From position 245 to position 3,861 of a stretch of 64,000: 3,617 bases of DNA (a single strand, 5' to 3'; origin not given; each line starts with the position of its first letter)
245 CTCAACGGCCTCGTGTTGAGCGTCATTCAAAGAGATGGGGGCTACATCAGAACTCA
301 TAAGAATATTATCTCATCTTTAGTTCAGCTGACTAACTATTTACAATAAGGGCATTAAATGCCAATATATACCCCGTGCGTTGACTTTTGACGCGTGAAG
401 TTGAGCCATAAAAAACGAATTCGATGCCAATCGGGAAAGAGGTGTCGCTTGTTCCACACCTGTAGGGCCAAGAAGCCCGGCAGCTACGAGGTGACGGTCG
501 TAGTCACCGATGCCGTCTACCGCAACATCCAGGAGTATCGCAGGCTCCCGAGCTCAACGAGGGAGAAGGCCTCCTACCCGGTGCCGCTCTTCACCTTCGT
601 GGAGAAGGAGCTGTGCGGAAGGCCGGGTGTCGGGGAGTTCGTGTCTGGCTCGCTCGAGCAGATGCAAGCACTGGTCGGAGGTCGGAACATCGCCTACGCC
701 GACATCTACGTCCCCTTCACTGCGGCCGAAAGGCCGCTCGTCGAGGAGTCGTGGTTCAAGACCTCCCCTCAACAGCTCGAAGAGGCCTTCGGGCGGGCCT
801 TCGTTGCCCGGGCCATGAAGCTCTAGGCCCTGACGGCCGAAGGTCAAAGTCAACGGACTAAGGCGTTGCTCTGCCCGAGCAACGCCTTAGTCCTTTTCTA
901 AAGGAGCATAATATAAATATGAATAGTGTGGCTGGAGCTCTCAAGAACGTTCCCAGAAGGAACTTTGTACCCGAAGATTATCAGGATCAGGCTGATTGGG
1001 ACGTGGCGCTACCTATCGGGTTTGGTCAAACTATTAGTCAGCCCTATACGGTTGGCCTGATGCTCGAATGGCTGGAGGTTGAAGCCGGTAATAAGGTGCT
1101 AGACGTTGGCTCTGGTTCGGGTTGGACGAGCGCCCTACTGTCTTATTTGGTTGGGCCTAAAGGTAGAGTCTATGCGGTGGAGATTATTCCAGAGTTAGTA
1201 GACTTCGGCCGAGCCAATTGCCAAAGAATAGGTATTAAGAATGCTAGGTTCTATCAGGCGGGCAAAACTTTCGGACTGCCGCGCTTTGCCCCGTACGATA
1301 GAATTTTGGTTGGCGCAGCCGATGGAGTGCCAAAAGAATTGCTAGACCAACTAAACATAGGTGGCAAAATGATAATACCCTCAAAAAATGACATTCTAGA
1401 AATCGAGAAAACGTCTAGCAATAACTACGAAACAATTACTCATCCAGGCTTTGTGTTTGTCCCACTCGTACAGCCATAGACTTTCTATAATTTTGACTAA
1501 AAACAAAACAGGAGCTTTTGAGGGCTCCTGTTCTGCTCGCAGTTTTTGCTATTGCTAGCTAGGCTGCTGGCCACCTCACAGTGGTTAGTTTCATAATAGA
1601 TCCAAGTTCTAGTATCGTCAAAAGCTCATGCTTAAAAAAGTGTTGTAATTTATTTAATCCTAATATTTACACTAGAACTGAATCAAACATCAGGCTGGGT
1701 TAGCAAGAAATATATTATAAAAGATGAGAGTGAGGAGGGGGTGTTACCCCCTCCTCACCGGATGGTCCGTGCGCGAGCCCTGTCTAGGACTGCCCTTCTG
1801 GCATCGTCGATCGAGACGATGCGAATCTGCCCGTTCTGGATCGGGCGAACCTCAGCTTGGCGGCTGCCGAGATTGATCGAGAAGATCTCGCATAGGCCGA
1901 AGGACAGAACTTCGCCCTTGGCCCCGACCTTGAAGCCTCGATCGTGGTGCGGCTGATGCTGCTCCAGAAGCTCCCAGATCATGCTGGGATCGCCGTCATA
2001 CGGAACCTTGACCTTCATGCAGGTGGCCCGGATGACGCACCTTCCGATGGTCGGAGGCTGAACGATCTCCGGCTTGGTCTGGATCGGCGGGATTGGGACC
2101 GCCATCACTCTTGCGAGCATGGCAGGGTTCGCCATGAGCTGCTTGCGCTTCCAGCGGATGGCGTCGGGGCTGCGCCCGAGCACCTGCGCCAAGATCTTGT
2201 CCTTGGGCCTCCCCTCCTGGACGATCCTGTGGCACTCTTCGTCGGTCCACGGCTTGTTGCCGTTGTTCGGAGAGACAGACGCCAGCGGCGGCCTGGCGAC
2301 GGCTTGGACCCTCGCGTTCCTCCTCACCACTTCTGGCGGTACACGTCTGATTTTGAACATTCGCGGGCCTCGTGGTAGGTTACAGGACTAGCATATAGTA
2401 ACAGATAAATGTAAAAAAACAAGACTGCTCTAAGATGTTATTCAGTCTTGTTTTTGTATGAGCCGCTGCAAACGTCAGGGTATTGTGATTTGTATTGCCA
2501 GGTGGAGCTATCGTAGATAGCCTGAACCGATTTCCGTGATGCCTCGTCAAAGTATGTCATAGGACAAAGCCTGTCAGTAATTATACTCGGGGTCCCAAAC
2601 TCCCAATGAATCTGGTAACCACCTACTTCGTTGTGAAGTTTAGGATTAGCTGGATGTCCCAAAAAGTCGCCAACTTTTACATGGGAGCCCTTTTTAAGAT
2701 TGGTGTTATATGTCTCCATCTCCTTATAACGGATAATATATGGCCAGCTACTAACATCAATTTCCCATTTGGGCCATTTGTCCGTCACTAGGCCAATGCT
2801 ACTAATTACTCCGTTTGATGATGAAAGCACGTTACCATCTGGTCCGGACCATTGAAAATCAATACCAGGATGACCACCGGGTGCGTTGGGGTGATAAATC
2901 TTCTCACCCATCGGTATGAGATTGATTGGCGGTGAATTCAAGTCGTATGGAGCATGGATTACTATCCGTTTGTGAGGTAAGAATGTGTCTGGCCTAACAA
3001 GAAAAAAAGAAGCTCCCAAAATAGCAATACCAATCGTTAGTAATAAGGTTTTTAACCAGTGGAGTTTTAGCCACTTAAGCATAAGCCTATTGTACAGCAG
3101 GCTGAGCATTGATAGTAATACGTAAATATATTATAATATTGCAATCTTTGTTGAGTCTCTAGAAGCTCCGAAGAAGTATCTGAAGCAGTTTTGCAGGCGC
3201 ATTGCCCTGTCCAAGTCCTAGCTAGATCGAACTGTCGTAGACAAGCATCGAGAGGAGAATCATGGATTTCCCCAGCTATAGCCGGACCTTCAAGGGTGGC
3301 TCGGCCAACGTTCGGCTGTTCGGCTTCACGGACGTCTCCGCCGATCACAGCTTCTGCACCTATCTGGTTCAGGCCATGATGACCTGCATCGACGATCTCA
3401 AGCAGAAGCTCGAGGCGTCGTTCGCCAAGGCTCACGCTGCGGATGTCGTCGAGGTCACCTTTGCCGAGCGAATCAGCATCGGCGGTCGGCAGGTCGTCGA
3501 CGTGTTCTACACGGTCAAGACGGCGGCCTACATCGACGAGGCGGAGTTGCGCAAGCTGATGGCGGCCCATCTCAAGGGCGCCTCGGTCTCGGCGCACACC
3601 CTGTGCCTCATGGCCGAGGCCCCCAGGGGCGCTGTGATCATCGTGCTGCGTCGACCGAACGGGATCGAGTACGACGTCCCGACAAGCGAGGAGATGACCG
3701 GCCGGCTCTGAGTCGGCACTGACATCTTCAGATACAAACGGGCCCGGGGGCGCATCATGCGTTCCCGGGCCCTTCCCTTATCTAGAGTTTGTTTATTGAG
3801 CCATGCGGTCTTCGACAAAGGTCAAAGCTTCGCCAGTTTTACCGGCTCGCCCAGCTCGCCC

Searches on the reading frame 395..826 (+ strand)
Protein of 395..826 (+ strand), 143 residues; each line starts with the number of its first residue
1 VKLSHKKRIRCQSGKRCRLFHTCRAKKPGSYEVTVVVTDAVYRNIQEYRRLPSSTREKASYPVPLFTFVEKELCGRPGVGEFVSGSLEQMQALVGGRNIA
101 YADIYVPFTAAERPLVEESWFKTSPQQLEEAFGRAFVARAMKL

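Call 22: search_protein_families(library=pfam, proteins=[window:395-826:+], max_evalue=0.1)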
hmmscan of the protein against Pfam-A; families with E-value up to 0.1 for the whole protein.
window:395-826:+ (143 aa): 0 families

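Call 23: search_protein_families(library=phrogs, proteins=[window:395-826:+], max_evalue=0.1)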
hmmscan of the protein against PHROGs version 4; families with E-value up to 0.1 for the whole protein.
window:395-826:+ (143 aa): 0 families

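Call 31: find_related_loci(query=window:455-826:+, collection=viral_contigs, flank=8000)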
Query window:455-826:+ (123 aa) in viral_contigs; peptide patterns used: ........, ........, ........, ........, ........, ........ (x = any residue, [..] = any of these).
9 stretches matched a pattern, but none encodes a relative of the query by tblastn (E <= 1e-3).

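Call 47: search_protein_families(library=padloc, proteins=[window:395-826:+], max_evalue=0.01)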
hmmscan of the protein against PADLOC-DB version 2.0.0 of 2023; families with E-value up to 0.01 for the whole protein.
window:395-826:+ (143 aa): 0 families

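Call 71: search_protein_families(library=ncbifam, proteins=[window:449-826:+], max_evalue=0.1)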
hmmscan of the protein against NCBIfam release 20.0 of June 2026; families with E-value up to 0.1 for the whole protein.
window:449-826:+ (125 aa): 0 families

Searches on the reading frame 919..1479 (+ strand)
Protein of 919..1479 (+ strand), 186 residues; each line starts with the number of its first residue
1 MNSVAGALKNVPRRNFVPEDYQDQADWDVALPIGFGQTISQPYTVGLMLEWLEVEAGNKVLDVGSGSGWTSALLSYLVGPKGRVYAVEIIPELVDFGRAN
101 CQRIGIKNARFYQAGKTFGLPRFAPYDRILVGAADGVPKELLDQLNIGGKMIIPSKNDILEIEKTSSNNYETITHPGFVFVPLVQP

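Call 65: find_encoding_contigs(protein=window:919-1479:+, flank=10000, max_places=3)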
Protein window:919-1479:+ (186 aa): 4 contigs read that carry it; 1 place shown.
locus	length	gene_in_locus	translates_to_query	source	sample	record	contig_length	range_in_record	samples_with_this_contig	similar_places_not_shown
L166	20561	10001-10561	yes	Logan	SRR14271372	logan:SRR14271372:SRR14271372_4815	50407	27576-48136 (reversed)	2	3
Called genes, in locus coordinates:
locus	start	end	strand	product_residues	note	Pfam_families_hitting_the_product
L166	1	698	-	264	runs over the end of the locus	PF03372:Exo_endo_phos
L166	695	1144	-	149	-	PF01668:SmpB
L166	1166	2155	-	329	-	PF02449:Glyco_hydro_42 (faint)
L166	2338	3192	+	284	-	PF13641:Glyco_tranf_2_3, PF00535:Glycos_transf_2, PF10111:Glyco_tranf_2_2 (weak), PF13632:Glyco_trans_2_3 (weak)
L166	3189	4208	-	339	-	-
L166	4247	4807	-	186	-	PF00565:SNase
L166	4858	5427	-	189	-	PF02572:CobA_CobO_BtuR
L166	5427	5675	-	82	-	PF00462:Glutaredoxin, PF13417:GST_N_3 (weak)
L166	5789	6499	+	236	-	PF00230:MIP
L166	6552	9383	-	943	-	PF00580:UvrD-helicase, PF13245:AAA_19, PF13604:AAA_30 (faint), PF21445:ADDB_N, PF13361:UvrD_C, PF13538:UvrD_C_2 (faint), PF12705:PDDEXK_1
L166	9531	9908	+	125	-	-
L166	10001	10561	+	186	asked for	PF01135:PCMT, PF08704:GCD14 (weak), PF01209:Ubie_methyltran (faint), PF01269:Fibrillarin (weak), PF13847:Methyltransf_31, PF13649:Methyltransf_25 (weak)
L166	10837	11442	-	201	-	-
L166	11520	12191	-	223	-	-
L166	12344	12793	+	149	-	-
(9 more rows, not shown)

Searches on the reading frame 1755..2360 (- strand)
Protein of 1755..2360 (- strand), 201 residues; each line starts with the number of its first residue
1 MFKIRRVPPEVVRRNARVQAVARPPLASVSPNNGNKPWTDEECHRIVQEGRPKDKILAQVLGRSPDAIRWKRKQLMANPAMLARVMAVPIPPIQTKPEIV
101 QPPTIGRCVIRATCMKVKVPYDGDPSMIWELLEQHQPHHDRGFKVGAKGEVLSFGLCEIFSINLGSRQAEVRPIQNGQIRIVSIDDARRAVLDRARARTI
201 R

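Call 22: search_protein_families(library=pfam, proteins=[window:1755-2360:-], max_evalue=0.1)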
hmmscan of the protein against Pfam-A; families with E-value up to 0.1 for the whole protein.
window:1755-2360:- (201 aa): 0 families

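Call 23: search_protein_families(library=phrogs, proteins=[window:1755-2360:-], max_evalue=0.1)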
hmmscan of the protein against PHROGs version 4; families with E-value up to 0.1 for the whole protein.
window:1755-2360:- (201 aa): 0 families

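Call 29: find_related_loci(query=window:1755-2360:-, collection=viral_contigs, flank=8000)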
Query window:1755-2360:- (201 aa) in viral_contigs; peptide patterns used: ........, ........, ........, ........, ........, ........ (x = any residue, [..] = any of these).
13 stretches matched a pattern, but none encodes a relative of the query by tblastn (E <= 1e-3).

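Call 47: search_protein_families(library=padloc, proteins=[window:1755-2360:-], max_evalue=0.01)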
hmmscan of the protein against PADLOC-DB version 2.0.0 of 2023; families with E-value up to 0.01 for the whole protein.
window:1755-2360:- (201 aa): 0 families

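Call 71: search_protein_families(library=ncbifam, proteins=[window:1755-2360:-], max_evalue=0.1)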
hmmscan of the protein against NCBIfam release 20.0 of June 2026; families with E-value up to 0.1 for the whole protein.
window:1755-2360:- (201 aa): 0 families

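Call 72: search_solved_structures(query=window:1755-2360:-, max_evalue=1)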
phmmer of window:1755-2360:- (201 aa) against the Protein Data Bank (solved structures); distinct sequences matched with E-value up to 1: 0.

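Call 74: search_dna_similar(query=window:1755-2360:-, collection=phages, mode=protein, max_evalue=0.01, max_rows=8)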
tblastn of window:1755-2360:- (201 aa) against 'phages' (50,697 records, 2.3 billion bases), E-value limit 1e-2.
No match.

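Call 76: search_dna_similar(query=window:1755-2360:-, collection=plasmids, mode=protein, max_evalue=0.01, max_rows=8)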
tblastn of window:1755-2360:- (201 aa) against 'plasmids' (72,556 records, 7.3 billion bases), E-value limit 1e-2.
No match.

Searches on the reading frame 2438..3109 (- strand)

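Call 22: search_protein_families(library=pfam, proteins=[window:2438-3109:-], max_evalue=0.1)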
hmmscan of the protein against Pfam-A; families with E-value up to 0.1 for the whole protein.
window:2438-3109:- (223 aa): 1 family
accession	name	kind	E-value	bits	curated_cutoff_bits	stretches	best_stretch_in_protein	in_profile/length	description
PF01551.29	Peptidase_M23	-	0.0014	19.2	28.7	1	79-171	2-87/96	Peptidase family M23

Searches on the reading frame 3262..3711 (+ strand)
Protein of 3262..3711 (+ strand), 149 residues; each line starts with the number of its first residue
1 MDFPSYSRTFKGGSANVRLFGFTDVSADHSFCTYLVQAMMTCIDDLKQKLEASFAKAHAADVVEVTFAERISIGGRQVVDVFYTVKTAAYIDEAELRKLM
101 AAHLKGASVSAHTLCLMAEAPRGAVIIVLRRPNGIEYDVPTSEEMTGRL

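Call 22: search_protein_families(library=pfam, proteins=[window:3262-3711:+], max_evalue=0.1)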
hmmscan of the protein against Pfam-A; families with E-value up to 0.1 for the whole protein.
window:3262-3711:+ (149 aa): 0 families

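Call 23: search_protein_families(library=phrogs, proteins=[window:3262-3711:+], max_evalue=0.1)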
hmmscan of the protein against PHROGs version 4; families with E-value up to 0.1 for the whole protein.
window:3262-3711:+ (149 aa): 0 families

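Call 30: find_related_loci(query=window:3262-3711:+, collection=viral_contigs, flank=8000)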
Query window:3262-3711:+ (149 aa) in viral_contigs; peptide patterns used: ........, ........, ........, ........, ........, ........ (x = any residue, [..] = any of these).
4 stretches matched a pattern, but none encodes a relative of the query by tblastn (E <= 1e-3).
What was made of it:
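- Tried and rejected: Island proteins: no relatives in viral contigs (calls 29-31).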

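Call 47: search_protein_families(library=padloc, proteins=[window:3262-3711:+], max_evalue=0.01)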
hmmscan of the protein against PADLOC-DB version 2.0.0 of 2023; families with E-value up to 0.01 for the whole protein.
window:3262-3711:+ (149 aa): 0 families

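Call 51: list_cluster_members(proteins=[window:3262-3708:+, window:1758-2360:-, window:395-823:+, window:7073-7288:-, window:7146-7349:+])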
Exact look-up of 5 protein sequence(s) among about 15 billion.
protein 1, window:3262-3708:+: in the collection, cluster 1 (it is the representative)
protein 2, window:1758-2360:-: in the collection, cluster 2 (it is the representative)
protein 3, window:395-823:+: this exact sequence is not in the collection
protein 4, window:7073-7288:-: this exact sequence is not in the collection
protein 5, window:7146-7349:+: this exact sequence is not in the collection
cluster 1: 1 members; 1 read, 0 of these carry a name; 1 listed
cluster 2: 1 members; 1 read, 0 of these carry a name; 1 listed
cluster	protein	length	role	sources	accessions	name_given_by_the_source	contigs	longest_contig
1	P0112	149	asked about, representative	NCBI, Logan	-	-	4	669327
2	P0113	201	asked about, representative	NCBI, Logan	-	-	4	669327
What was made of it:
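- Tried and rejected: Two of those proteins are in the collection (call 51), so concatenated queries evidently do not work.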

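Call 71: search_protein_families(library=ncbifam, proteins=[window:3262-3711:+], max_evalue=0.1)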
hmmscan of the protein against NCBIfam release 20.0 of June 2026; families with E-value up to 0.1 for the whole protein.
window:3262-3711:+ (149 aa): 0 families

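Call 73: search_solved_structures(query=window:3262-3711:+, max_evalue=1)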
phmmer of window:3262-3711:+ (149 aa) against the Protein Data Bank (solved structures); distinct sequences matched with E-value up to 1: 0.

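Call 75: search_dna_similar(query=window:3262-3711:+, collection=phages, mode=protein, max_evalue=0.01, max_rows=8)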
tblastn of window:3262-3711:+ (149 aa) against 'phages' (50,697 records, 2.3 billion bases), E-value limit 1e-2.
No match.

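Call 77: search_dna_similar(query=window:3262-3711:+, collection=plasmids, mode=protein, max_evalue=0.01, max_rows=8)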
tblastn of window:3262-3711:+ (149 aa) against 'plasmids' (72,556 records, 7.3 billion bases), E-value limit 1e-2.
No match.
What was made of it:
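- Tried and rejected: Island proteins: no Pfam, PHROG, PADLOC, NCBIfam or PDB match, and no tblastn match in phages or plasmids (calls 22, 23, 47, 71-77).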
